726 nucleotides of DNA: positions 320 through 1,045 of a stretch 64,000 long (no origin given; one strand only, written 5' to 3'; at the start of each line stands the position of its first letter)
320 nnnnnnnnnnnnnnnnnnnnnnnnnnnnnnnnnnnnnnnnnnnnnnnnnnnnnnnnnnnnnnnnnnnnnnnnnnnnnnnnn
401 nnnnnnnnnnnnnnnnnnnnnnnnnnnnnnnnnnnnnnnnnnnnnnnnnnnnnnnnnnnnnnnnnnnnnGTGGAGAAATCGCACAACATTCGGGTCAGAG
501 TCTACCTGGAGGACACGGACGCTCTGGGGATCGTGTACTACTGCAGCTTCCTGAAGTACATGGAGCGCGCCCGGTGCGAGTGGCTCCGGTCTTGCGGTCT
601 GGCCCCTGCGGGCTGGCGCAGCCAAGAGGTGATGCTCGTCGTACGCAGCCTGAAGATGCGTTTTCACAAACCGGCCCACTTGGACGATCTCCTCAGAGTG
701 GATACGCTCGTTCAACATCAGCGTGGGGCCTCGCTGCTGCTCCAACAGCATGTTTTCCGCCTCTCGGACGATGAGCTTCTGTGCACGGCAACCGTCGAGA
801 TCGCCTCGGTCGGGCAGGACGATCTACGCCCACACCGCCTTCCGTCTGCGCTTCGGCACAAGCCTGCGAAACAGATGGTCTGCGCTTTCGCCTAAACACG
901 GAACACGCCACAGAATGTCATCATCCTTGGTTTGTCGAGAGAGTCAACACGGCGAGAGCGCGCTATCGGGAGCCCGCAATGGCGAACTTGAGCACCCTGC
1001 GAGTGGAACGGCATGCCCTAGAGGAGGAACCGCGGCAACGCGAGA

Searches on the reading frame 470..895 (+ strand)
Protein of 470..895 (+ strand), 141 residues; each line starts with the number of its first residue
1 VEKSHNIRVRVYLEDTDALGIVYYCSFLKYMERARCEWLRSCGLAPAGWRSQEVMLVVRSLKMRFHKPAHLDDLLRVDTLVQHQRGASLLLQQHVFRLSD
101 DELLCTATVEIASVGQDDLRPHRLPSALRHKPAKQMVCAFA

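Call 53: search_protein_families(library=pfam, alignment_id=A3, max_evalue=0.00001)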
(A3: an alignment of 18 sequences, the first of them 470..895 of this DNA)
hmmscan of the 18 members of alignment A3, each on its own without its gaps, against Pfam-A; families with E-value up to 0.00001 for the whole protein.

A. member 1, window:470-895:+ (141 aa): 2 families
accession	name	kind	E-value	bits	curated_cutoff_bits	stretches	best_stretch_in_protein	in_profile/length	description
PF13279.12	4HBT_2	-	9.4e-14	52.4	25.5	1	13-130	3-120/122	Thioesterase-like superfamily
PF03061.28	4HBT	-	2.7e-13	50.5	20.6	1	20-102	2-77/79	Thioesterase superfamily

B. families by the number of members that match (of 18 scanned): 11 families
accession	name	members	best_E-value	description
PF13560.12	HTH_31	6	1.1e-11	Helix-turn-helix domain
PF01381.28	HTH_3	4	1.3e-13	Helix-turn-helix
PF12844.13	HTH_19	2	1.8e-10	Helix-turn-helix domain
PF00069.31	Pkinase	1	2.1e-37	Protein kinase domain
PF13784.11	Fic_N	1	9.8e-27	Fic/DOC family N-terminal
PF07714.23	PK_Tyr_Ser-Thr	1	4.3e-24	Protein tyrosine and serine/threonine kinase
PF02661.23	Fic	1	8.8e-22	Fic/DOC family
PF13279.12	4HBT_2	1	9.4e-14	Thioesterase-like superfamily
PF13401.12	AAA_22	1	9.6e-14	AAA domain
PF03061.28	4HBT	1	2.7e-13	Thioesterase superfamily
PF00665.32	rve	1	1.9e-06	Integrase core domain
